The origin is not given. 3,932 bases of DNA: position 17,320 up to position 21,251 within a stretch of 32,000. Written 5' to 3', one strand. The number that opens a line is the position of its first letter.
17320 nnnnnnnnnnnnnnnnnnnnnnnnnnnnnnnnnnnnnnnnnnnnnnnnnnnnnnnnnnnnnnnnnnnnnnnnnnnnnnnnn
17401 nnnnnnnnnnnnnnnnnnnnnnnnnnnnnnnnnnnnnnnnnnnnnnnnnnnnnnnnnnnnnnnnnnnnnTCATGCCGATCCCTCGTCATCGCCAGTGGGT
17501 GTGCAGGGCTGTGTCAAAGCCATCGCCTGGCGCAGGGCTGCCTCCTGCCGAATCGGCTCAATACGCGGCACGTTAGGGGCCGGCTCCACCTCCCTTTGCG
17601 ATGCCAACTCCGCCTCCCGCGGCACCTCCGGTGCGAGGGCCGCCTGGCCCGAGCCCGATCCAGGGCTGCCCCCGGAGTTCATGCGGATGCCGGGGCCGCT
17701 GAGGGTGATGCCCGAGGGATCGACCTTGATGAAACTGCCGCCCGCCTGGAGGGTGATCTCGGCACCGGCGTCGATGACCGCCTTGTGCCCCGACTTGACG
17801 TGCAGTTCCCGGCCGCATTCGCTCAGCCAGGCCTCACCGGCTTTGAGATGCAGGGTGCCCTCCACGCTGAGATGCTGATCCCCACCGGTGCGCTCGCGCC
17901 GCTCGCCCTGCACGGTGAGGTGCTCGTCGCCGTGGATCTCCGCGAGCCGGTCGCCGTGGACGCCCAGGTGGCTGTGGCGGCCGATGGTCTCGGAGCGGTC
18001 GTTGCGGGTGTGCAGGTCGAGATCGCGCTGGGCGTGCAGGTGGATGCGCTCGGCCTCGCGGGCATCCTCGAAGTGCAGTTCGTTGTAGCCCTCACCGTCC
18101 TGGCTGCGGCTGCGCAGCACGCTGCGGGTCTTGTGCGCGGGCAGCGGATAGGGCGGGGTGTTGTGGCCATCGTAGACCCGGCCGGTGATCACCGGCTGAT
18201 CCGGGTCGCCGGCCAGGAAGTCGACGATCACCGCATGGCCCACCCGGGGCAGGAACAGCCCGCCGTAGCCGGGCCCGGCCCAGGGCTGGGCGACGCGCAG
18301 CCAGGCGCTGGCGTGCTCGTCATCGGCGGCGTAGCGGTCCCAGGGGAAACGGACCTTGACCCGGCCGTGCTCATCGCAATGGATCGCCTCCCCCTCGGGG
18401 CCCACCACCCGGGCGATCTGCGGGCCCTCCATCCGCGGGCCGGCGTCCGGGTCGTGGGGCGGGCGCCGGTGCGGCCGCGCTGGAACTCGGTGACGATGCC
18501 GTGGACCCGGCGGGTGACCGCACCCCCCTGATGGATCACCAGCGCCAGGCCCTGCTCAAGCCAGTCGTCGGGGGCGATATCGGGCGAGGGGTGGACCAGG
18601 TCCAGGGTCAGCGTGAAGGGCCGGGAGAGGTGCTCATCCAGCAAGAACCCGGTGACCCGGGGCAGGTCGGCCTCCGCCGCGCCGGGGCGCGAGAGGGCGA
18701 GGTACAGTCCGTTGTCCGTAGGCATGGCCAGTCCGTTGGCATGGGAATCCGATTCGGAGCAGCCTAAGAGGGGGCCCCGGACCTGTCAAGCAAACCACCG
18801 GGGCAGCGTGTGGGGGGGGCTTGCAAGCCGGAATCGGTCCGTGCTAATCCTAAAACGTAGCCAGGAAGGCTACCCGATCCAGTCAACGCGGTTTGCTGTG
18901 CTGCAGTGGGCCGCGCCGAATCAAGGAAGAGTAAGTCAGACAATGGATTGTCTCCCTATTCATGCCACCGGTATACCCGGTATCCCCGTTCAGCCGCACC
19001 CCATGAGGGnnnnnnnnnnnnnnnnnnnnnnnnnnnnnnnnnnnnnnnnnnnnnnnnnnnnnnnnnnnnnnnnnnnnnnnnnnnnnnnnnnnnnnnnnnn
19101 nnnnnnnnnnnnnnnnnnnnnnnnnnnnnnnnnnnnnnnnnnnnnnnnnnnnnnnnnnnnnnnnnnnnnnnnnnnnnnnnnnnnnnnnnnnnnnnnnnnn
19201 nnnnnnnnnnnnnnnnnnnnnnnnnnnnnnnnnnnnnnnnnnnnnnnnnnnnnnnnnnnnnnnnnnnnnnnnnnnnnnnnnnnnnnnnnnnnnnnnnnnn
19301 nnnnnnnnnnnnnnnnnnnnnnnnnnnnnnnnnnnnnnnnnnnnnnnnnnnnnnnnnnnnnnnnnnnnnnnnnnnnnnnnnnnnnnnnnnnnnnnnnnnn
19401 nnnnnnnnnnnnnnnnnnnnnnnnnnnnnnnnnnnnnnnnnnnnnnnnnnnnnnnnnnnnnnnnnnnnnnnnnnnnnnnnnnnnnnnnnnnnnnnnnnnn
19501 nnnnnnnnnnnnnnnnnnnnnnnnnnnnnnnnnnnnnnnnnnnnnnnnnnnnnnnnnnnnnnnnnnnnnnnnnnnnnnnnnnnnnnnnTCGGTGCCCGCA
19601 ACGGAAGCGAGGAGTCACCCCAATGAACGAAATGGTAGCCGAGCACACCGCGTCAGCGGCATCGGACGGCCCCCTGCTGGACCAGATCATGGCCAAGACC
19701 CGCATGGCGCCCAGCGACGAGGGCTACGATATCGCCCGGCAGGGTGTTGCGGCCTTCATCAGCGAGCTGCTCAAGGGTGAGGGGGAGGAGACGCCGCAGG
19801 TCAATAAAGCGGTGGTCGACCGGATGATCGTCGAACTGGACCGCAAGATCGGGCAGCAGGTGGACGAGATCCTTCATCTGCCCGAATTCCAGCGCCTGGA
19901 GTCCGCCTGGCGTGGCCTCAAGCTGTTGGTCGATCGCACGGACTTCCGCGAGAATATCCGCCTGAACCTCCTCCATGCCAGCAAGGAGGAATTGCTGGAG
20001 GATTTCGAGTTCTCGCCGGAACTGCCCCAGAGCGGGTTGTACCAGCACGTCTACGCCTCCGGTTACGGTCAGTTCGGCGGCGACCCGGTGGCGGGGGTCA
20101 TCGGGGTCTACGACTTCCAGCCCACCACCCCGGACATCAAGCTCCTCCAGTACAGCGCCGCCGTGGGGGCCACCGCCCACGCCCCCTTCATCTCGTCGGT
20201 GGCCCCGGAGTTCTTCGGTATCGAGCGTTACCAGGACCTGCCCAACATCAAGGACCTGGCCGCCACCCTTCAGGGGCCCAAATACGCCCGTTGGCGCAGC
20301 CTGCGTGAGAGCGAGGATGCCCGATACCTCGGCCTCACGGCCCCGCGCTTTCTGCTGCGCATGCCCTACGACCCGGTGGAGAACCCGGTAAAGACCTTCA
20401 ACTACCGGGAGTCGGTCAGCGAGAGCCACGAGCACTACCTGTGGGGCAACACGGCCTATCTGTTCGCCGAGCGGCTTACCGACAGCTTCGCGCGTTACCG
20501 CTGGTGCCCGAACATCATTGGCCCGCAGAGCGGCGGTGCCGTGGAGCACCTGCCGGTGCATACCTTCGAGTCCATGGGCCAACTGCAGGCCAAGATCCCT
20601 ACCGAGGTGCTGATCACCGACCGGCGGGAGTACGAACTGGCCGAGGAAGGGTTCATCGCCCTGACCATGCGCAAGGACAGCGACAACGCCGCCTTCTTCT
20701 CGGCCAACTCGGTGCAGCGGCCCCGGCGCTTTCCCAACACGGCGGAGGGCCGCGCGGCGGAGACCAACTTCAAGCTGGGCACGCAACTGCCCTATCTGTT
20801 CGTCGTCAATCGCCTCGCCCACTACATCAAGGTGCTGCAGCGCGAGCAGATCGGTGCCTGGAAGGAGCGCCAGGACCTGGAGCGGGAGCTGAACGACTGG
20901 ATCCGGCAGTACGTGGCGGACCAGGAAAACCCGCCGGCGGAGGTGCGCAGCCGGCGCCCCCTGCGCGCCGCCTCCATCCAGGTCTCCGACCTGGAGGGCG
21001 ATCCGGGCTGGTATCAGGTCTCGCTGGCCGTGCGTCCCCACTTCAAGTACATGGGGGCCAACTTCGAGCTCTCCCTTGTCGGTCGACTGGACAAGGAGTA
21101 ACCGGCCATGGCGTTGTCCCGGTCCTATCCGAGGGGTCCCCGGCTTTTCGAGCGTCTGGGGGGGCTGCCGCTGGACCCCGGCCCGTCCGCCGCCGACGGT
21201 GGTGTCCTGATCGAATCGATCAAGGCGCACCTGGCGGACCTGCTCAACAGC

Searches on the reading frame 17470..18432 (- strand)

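Call 6: search_protein_families(library=pfam, proteins=[window:17470-18432:-], max_evalue=0.01)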
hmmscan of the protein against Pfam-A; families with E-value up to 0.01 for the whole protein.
window:17470-18432:- (320 aa): 4 families
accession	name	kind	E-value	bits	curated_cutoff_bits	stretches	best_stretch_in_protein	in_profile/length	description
PF22178.3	Gp5_trimer_C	-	5.5e-23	81.7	30.9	1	104-208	1-106/112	Bacteriophage T4 gp5 C-terminal trimerisation domain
PF04717.18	Phage_base_V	-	2.6e-16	60.2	23.8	1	20-87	12-75/75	Type VI secretion system/phage-baseplate injector OB domain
PF10106.14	DUF2345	-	1.2e-06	28.9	30.7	1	130-249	22-137/151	Uncharacterized protein conserved in bacteria (DUF2345)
PF20093.5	DUF6484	-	0.0064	17.6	27.6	0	64-86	39-61/61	Domain of unknown function (DUF6484)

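Call 7: search_protein_families(library=ncbifam, proteins=[window:17470-18432:-], max_evalue=0.01)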
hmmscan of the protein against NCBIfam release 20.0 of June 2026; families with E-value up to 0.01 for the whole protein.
window:17470-18432:- (320 aa): 3 families
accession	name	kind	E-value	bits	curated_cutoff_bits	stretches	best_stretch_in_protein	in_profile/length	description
TIGR03361.1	VI_Rhs_Vgr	subfamily_domain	4.4e-76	256.5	186.35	1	1-154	358-512/513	type VI secretion system tip protein TssI/VgrG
TIGR01646.1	vgr_GE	subfamily_domain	1e-57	196.2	121.8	1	1-137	344-480/480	type VI secretion system tip protein VgrG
NF033848.1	VgrG_rel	hypoth_equivalog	1.2e-14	53.5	275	1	20-123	389-489/547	VgrG-related protein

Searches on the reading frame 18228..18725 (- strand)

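Call 6: search_protein_families(library=pfam, proteins=[window:18228-18725:-], max_evalue=0.01)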
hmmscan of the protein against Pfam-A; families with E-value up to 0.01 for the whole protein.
window:18228-18725:- (165 aa): 1 family
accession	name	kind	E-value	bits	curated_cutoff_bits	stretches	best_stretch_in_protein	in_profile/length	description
PF05954.17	Phage_GPD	-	2.2e-11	43.9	30.1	1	31-90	2-61/305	Phage tail baseplate hub (GPD)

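Call 7: search_protein_families(library=ncbifam, proteins=[window:18228-18725:-], max_evalue=0.01)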
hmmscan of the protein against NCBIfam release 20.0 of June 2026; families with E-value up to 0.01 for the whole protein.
window:18228-18725:- (165 aa): 2 families
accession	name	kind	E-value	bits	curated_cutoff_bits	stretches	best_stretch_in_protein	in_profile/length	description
TIGR03361.1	VI_Rhs_Vgr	subfamily_domain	3.7e-10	39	186.35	1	23-89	13-79/513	type VI secretion system tip protein TssI/VgrG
TIGR01646.1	vgr_GE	subfamily_domain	3.7e-06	26.2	121.8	1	24-88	3-68/480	type VI secretion system tip protein VgrG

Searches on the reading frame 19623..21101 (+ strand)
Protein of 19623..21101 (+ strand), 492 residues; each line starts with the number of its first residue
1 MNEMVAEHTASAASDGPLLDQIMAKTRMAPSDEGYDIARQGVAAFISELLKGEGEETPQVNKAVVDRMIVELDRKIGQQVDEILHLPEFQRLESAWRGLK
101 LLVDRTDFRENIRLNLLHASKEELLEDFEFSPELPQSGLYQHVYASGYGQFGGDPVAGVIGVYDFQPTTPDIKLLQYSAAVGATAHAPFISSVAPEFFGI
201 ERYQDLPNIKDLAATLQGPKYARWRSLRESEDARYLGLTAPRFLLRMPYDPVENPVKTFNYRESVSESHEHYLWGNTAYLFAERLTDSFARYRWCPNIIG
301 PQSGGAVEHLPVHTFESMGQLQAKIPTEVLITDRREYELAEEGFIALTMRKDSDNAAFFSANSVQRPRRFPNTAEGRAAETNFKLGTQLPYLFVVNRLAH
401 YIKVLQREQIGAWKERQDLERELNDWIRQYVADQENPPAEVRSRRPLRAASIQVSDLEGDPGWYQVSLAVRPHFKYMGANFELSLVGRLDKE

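Call 12: find_encoding_contigs(protein=window:19623-21101:+, flank=10000, max_places=10)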
Protein window:19623-21101:+ (492 aa): 2 contigs read that carry it; 1 place shown.
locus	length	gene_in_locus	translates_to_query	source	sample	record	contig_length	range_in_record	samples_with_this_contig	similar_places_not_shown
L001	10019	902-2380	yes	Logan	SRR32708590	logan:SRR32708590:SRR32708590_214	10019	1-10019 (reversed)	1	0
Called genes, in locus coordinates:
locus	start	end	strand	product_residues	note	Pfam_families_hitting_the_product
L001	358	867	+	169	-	PF05591:T6SS_VipA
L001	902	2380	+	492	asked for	PF05943:VipB, PF18945:VipB_2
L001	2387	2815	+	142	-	PF04965:GPW_gp25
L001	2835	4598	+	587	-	PF05947:T6SS_TssF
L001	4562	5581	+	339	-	PF06996:T6SS_TssG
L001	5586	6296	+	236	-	-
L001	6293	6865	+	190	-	PF12790:T6SS-SciN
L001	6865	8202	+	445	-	PF05936:T6SS_VasE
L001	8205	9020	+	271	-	PF09850:DotU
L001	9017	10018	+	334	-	?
